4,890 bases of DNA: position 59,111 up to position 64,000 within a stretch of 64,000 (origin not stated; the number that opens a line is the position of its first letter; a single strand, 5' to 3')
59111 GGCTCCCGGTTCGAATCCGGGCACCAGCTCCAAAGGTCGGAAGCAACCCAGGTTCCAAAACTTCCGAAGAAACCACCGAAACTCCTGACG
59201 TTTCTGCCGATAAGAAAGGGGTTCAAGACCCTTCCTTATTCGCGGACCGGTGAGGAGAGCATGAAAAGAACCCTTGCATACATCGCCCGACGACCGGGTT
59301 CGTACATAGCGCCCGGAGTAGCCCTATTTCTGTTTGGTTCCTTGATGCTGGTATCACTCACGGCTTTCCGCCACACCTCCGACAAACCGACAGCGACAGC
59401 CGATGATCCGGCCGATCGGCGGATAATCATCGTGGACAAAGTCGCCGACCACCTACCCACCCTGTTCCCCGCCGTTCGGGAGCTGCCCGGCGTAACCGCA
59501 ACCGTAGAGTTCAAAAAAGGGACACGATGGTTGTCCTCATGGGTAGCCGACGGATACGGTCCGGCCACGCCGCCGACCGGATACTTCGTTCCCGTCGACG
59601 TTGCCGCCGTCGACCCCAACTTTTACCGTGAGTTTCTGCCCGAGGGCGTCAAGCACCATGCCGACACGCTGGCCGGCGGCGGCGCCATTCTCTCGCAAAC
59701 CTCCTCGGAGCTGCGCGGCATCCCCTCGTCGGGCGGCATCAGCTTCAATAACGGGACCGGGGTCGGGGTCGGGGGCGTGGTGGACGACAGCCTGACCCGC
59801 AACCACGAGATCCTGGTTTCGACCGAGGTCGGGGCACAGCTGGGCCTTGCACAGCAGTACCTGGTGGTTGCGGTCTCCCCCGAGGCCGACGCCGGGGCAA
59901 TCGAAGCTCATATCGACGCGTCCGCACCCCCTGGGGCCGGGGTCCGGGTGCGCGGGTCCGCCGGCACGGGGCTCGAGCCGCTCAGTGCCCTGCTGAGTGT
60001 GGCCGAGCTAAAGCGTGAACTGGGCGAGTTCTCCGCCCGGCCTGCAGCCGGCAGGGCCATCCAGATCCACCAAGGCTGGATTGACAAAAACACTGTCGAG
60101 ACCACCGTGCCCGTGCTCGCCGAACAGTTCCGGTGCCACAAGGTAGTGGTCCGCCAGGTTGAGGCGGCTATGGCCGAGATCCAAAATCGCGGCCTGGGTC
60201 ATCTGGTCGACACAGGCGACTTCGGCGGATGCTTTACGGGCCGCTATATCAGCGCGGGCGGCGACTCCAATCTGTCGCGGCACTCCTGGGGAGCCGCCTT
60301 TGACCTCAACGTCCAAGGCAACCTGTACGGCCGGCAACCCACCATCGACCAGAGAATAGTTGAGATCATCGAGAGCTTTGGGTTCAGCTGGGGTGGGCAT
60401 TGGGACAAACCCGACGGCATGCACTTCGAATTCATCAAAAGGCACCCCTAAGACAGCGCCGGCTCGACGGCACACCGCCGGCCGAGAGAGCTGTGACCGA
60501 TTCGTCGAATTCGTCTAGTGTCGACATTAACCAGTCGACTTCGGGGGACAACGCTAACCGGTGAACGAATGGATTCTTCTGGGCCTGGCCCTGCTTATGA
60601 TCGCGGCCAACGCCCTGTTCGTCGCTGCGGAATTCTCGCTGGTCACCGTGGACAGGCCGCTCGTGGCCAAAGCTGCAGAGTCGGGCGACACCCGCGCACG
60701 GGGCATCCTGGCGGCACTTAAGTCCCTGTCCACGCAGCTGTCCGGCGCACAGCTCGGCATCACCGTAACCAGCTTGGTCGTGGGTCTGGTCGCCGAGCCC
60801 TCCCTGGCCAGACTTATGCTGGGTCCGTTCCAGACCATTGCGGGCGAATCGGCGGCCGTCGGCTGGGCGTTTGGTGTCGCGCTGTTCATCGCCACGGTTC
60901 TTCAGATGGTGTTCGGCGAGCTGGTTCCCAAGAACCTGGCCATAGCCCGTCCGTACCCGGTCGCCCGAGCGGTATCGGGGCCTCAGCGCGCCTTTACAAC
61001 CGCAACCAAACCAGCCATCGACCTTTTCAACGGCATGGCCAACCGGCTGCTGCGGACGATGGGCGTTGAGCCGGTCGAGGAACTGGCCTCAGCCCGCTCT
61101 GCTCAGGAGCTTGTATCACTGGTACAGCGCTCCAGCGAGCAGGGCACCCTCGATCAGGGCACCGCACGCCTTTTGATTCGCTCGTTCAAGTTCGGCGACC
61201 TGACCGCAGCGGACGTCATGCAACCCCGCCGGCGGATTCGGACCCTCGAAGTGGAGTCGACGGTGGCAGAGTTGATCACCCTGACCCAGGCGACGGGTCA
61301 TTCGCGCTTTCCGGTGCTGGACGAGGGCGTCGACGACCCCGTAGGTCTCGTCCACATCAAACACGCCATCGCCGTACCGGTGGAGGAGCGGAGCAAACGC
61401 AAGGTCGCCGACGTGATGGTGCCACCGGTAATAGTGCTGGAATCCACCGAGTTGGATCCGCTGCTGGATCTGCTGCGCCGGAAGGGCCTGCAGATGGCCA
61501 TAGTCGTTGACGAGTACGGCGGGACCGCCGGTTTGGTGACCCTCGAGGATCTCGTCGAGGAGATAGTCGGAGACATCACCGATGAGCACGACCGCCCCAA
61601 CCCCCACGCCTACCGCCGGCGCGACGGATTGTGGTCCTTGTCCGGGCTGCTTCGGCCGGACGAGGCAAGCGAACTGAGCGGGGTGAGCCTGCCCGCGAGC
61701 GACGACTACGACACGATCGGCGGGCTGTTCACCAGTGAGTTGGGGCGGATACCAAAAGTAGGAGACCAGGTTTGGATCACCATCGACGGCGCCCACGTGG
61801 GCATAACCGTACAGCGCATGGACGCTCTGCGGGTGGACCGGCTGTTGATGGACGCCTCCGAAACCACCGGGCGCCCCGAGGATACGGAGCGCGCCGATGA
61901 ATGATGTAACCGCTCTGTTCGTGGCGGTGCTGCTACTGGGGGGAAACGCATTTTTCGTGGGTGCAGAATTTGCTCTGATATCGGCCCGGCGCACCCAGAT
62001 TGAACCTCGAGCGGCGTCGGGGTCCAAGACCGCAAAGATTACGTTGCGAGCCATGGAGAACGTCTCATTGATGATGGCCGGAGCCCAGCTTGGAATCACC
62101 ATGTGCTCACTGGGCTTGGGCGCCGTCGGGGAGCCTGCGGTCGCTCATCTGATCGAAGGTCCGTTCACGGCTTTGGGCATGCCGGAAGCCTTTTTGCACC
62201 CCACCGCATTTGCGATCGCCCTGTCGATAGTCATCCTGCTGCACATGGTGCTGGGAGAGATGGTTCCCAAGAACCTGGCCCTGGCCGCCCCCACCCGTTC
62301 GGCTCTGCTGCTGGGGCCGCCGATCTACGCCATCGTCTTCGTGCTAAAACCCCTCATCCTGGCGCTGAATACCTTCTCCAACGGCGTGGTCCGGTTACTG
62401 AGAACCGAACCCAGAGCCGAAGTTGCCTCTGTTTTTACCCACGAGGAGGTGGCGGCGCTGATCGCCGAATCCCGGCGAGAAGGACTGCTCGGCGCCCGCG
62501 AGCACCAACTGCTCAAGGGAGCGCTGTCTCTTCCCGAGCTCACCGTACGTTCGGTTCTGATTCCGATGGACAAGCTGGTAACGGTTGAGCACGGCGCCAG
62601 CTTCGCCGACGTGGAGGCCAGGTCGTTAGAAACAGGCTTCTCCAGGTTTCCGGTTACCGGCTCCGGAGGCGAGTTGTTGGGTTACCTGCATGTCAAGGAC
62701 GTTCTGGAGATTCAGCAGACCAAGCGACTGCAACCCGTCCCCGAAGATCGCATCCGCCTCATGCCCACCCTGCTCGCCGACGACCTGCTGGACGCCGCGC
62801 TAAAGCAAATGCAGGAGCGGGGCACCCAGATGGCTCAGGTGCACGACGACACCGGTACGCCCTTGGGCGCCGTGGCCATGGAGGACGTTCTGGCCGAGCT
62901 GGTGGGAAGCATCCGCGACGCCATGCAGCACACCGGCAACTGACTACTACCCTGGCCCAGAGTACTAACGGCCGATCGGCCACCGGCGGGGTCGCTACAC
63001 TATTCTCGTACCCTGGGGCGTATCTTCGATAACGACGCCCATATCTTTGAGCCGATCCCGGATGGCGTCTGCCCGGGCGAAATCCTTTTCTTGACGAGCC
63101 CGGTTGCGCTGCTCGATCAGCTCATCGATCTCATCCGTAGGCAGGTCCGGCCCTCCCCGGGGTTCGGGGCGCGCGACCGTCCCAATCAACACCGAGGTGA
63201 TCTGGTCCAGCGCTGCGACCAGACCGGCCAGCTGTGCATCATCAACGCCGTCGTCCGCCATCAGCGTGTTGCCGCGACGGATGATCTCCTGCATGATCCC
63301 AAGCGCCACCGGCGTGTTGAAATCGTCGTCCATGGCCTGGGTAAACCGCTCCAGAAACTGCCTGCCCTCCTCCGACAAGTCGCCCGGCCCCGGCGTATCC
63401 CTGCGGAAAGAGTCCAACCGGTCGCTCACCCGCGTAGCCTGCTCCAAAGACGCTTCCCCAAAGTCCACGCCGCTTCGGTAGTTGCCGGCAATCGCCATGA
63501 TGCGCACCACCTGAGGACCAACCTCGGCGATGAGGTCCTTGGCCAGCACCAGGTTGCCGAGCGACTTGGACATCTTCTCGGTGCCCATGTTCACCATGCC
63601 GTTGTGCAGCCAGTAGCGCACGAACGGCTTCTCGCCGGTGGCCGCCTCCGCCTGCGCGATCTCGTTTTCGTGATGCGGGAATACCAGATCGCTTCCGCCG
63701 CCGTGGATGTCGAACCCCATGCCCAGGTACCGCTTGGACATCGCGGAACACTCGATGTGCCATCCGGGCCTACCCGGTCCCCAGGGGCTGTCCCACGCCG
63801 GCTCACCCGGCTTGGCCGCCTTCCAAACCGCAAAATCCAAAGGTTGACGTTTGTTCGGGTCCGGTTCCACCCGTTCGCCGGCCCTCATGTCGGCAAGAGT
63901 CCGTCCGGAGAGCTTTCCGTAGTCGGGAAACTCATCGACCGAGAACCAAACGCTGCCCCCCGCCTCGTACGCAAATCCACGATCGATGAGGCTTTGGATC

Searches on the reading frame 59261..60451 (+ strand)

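Call 25: search_protein_families(library=pfam, proteins=[window:59261-60451:+], max_evalue=0.00001)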
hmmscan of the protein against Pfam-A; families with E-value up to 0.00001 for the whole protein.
window:59261-60451:+ (396 aa): 1 family
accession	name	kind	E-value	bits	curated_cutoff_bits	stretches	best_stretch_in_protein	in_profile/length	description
PF13539.11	Peptidase_M15_4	-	2.7e-14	53.9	25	1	335-390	3-69/70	D-alanyl-D-alanine carboxypeptidase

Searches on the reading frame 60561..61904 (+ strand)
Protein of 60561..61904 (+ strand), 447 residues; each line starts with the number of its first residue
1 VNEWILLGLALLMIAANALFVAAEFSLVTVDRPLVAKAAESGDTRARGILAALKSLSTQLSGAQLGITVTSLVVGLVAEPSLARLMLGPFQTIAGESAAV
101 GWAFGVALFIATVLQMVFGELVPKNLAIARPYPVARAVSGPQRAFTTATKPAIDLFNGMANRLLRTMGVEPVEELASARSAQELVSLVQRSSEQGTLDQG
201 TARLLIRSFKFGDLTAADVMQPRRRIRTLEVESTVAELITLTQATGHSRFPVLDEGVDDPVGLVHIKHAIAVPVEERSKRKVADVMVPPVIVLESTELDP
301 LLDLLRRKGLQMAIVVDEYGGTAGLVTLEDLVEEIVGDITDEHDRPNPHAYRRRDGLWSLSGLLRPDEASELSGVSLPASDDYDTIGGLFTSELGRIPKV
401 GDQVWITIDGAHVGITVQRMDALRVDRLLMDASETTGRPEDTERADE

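Call 25: search_protein_families(library=pfam, proteins=[window:60561-61904:+], max_evalue=0.00001)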
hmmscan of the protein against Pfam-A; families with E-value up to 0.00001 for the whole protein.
window:60561-61904:+ (447 aa): 3 families
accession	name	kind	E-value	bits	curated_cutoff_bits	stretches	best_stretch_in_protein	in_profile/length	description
PF01595.25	CNNM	-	3.9e-37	128.1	28.4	1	9-199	2-179/181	Cyclin M transmembrane N-terminal domain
PF03471.22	CorC_HlyC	-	2.4e-16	59.9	27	1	354-430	4-77/81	Transporter associated domain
PF00571.33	CBS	-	2.1e-12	47.6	24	1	282-336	1-56/57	CBS domain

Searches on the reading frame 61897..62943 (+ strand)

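Call 25: search_protein_families(library=pfam, proteins=[window:61897-62943:+], max_evalue=0.00001)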
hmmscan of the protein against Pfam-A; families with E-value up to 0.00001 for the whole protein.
window:61897-62943:+ (348 aa): 2 families
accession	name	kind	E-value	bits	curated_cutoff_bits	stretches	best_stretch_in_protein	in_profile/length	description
PF01595.25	CNNM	-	7.2e-41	140.3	28.4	1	9-200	2-179/181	Cyclin M transmembrane N-terminal domain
PF00571.33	CBS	-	1.5e-11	44.9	24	1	222-272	4-54/57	CBS domain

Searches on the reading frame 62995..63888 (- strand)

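Call 25: search_protein_families(library=pfam, proteins=[window:62995-63888:-], max_evalue=0.00001)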
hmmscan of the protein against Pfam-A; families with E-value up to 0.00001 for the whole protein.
window:62995-63888:- (297 aa): 4 families
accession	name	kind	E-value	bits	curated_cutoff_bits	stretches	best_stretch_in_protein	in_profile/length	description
PF01406.26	tRNA-synt_1e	-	1.3e-64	218.9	27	1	4-152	153-300/301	tRNA synthetases class I (C) catalytic domain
PF09190.17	DALR_2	-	6.3e-12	46.3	22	1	181-234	1-53/57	DALR domain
PF23493.1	CysS_C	-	3.4e-10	40.3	23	1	251-293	5-47/51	Cysteinyl-tRNA ligase anticodon binding domain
PF00133.28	tRNA-synt_1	-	3.8e-06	26.4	22.7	1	59-137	329-407/414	tRNA synthetases class I (I, L, M and V)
